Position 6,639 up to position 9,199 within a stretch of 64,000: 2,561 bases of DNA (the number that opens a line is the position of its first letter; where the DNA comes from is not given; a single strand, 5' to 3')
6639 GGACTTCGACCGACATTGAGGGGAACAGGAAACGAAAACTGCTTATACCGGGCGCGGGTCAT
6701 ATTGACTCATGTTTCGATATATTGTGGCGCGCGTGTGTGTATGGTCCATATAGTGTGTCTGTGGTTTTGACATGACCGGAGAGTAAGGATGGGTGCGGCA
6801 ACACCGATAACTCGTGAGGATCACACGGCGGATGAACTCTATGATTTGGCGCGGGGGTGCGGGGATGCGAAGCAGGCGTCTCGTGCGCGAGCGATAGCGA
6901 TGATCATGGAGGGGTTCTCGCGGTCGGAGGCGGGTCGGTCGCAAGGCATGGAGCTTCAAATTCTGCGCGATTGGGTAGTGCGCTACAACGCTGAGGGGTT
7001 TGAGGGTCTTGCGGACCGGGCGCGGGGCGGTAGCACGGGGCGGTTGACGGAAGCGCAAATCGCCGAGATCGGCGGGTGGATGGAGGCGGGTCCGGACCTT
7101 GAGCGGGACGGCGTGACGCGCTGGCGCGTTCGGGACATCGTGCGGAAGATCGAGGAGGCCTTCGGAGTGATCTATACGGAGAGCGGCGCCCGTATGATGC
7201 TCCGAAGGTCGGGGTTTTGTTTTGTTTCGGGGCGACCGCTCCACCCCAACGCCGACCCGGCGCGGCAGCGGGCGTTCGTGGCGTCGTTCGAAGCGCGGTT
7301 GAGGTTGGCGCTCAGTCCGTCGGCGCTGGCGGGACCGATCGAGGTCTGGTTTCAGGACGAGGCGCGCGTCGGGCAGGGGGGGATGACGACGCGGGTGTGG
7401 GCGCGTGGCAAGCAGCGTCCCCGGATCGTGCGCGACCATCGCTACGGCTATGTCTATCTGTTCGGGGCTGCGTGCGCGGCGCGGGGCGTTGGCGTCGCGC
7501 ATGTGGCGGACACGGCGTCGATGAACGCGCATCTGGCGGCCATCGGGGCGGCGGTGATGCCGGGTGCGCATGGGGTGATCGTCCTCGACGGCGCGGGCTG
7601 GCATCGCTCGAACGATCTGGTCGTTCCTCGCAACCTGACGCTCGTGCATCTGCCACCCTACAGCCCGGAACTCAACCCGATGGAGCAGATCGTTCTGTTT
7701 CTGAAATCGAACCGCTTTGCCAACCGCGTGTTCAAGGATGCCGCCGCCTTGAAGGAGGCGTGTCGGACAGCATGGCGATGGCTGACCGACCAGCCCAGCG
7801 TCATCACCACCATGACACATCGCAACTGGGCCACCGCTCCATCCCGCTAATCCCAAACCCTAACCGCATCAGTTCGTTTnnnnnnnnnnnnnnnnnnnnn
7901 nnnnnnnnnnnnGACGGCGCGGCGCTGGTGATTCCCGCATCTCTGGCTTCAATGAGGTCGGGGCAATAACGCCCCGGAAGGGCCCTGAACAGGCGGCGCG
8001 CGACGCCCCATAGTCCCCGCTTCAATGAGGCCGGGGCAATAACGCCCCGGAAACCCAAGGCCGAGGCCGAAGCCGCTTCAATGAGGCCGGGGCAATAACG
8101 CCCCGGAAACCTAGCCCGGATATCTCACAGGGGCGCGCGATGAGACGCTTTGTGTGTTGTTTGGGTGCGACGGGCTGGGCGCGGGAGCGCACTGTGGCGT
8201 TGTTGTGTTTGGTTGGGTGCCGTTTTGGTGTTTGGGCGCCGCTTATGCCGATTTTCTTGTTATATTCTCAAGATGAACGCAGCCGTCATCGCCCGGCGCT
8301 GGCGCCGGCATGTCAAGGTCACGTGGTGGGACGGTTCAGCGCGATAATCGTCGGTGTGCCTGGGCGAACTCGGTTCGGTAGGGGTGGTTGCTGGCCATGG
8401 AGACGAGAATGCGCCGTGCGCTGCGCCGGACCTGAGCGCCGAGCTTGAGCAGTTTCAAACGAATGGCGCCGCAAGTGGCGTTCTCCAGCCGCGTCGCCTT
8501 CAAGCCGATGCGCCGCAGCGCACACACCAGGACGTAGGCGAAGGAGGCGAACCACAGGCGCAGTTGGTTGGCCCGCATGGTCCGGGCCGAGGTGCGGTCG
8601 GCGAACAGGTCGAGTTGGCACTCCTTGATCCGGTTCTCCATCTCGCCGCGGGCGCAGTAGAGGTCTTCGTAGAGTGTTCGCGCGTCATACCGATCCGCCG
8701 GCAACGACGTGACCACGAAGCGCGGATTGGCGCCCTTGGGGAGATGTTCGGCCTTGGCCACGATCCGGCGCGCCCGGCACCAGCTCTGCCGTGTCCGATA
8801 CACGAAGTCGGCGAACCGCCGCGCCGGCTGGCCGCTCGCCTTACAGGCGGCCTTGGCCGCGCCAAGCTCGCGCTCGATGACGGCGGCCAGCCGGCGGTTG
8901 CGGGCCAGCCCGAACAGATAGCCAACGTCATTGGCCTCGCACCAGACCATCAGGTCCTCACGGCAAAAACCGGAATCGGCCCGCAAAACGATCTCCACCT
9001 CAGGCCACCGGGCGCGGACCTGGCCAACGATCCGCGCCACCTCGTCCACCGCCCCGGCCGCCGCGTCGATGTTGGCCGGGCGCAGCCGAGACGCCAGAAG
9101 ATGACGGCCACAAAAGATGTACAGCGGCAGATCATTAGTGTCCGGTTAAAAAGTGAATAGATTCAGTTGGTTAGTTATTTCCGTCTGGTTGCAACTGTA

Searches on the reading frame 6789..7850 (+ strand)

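Call 42: search_protein_families(library=pfam, proteins=[window:6789-7850:+], max_evalue=0.001)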
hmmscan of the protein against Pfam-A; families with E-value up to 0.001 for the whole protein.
window:6789-7850:+ (353 aa): 5 families
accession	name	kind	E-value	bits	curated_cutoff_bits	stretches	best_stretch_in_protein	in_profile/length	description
PF13358.12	DDE_3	-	2.1e-18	67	28.6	1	186-322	2-146/146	DDE superfamily endonuclease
PF13565.12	HTH_32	-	7.3e-13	49.3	33.7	1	60-132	3-67/73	Homeodomain-like domain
PF13592.12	HTH_33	-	3.1e-12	46.4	25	1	109-164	2-57/60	Winged helix-turn helix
PF13551.12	HTH_29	-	2.6e-08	34.3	28.1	1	32-92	1-64/64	Winged helix-turn helix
PF13518.12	HTH_28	-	6.6e-08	32.9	25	1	32-81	2-51/52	Helix-turn-helix domain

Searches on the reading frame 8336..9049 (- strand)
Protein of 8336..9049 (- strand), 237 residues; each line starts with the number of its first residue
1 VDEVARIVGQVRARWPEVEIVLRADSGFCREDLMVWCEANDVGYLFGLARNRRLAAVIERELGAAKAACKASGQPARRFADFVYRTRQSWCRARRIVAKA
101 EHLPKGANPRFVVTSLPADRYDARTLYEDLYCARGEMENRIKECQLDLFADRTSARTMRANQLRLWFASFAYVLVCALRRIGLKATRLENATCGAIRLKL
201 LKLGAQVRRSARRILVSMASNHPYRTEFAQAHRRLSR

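Call 42: search_protein_families(library=pfam, proteins=[window:8336-9049:-], max_evalue=0.001)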
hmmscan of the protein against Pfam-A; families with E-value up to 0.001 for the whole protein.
window:8336-9049:- (237 aa): 2 families
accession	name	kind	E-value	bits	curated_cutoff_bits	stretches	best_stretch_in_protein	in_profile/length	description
PF13701.12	DDE_Tnp_1_4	-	3.4e-78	263.3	34.7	1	3-237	201-432/435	Transposase DDE domain group 1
PF01609.27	DDE_Tnp_1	-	1.1e-11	45.3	23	1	9-174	70-200/200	Transposase DDE domain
